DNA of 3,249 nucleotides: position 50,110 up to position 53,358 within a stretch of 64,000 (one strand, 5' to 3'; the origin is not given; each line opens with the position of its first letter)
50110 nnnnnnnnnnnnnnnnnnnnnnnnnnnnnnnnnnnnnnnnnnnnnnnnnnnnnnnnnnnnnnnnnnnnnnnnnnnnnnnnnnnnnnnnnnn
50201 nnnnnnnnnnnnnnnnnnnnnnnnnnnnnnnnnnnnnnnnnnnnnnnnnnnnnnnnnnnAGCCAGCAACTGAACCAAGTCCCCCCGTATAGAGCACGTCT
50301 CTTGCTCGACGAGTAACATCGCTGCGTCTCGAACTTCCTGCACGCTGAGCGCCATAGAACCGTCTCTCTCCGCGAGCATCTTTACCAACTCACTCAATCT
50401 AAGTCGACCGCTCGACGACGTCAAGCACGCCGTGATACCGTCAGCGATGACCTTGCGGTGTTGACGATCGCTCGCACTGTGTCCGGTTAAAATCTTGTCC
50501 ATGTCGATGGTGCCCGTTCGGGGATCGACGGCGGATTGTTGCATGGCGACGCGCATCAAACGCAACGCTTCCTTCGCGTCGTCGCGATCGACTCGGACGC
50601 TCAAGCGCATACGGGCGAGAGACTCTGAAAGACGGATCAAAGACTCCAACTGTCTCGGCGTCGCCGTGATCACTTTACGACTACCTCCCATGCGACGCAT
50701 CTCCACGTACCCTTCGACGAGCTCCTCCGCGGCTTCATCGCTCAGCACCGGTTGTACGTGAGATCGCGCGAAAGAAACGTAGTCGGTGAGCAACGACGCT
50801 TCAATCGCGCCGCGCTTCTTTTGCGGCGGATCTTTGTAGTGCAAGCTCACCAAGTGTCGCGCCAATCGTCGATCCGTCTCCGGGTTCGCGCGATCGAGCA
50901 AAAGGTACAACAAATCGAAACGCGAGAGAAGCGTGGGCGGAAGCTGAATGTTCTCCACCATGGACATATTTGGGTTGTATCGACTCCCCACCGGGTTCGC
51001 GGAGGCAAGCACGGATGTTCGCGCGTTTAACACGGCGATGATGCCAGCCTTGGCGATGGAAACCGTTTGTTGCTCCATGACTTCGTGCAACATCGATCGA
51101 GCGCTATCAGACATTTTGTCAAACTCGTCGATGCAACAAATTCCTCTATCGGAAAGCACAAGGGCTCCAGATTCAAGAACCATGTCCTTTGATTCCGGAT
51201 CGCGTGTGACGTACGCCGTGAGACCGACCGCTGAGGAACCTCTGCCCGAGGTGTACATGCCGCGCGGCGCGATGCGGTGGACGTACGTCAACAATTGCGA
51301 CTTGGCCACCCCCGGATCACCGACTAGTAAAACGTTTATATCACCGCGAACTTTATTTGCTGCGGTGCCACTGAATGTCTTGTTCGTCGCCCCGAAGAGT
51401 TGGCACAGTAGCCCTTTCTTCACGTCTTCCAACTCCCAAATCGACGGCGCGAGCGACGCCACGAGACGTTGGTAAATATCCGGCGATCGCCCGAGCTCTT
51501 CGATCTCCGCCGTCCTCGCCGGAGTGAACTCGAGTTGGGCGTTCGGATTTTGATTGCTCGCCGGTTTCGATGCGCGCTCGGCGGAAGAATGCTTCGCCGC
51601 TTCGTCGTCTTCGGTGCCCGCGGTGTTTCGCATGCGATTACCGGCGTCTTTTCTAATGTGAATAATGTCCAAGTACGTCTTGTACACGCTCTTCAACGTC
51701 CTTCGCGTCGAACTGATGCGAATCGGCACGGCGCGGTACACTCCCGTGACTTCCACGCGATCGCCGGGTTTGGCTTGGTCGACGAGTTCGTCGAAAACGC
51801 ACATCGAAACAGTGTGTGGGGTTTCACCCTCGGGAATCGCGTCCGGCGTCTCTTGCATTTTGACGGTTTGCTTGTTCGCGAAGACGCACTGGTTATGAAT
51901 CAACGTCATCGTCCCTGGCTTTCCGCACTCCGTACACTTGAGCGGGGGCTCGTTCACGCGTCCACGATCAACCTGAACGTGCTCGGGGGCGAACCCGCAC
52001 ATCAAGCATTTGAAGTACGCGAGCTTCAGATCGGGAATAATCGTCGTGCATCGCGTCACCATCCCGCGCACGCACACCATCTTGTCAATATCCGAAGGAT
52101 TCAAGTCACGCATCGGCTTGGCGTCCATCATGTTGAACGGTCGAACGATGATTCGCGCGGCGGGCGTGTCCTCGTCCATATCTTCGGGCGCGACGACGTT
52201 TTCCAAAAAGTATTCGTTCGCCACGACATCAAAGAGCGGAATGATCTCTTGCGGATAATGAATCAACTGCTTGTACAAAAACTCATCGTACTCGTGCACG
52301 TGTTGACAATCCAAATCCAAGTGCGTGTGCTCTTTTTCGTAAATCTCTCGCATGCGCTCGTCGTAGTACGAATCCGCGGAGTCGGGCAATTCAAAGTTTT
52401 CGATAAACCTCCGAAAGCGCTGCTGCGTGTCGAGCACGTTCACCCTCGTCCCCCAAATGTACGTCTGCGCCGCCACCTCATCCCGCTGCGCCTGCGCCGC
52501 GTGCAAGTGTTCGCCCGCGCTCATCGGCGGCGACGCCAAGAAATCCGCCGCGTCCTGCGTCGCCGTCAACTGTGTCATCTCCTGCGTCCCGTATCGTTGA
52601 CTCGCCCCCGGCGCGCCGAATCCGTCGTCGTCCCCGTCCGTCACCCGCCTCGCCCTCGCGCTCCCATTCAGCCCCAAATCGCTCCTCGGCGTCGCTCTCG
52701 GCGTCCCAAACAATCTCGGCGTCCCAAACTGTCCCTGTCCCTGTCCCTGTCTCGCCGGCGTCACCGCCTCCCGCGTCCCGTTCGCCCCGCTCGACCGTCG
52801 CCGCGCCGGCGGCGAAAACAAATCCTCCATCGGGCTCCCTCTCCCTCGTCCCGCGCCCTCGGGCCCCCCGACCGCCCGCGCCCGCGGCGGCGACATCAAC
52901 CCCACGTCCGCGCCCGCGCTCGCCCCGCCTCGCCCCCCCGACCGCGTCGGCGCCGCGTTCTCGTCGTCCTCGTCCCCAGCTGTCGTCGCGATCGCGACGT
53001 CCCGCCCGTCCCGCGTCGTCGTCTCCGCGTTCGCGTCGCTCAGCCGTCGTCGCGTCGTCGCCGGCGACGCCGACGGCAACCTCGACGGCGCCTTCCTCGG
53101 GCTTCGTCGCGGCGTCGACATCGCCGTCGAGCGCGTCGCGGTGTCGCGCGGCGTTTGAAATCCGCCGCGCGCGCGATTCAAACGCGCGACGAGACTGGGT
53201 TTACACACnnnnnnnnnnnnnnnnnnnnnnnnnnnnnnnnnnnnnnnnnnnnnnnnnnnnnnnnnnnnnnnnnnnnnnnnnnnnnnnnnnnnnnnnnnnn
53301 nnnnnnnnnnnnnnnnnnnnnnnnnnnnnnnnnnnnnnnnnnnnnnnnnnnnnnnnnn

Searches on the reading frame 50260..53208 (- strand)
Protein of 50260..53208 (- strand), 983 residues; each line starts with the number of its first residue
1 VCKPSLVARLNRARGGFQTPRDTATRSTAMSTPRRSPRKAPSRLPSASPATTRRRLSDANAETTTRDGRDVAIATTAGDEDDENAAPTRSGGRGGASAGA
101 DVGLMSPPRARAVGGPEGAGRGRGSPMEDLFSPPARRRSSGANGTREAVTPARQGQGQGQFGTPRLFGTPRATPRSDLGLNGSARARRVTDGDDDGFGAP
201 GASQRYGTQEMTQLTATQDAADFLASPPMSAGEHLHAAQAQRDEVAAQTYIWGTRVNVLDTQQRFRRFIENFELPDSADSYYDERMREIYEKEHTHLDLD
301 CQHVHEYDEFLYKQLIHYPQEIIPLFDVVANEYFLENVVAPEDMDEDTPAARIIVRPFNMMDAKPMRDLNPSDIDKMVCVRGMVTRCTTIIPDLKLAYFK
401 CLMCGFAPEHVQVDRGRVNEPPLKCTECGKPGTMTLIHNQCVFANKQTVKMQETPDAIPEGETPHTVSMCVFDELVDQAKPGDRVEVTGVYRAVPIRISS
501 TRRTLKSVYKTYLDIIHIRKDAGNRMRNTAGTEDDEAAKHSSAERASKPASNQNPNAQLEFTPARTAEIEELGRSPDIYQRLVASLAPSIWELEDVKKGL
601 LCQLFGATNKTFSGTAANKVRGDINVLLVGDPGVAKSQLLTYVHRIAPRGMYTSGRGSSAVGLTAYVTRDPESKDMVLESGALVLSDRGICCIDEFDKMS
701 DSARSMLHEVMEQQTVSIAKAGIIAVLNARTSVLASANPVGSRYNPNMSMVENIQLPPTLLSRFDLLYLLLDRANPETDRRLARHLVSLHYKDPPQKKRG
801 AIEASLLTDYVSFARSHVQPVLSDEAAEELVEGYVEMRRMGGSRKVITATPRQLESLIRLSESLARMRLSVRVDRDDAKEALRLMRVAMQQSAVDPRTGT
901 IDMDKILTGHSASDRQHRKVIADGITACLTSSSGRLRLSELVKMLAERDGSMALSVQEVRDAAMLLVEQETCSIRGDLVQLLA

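Call 39: search_protein_families(library=pfam, proteins=[window:50260-53208:-], max_evalue=0.0001)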
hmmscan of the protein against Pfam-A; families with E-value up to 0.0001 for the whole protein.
window:50260-53208:- (983 aa): 6 families
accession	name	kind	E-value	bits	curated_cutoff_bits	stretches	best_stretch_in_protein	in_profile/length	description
PF00493.29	MCM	-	1.6e-98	328.8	23.3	1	567-790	3-224/224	MCM P-loop domain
PF17207.9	MCM_OB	-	2.5e-39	134.4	24.8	1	366-495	2-126/126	MCM OB domain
PF17855.7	MCM_lid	-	3.8e-27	95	27.4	1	806-888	2-86/87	MCM AAA-lid domain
PF14551.11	MCM_N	-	1.6e-18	67.4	24.9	1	262-358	1-94/95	MCM N-terminal domain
PF07728.20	AAA_5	-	1.7e-07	31.8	22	1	625-743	1-126/139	AAA domain (dynein-related subfamily)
PF01078.27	Mg_chelatase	-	1.4e-06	28.3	20.3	0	679-742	98-161/207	Magnesium chelatase, subunit ChlI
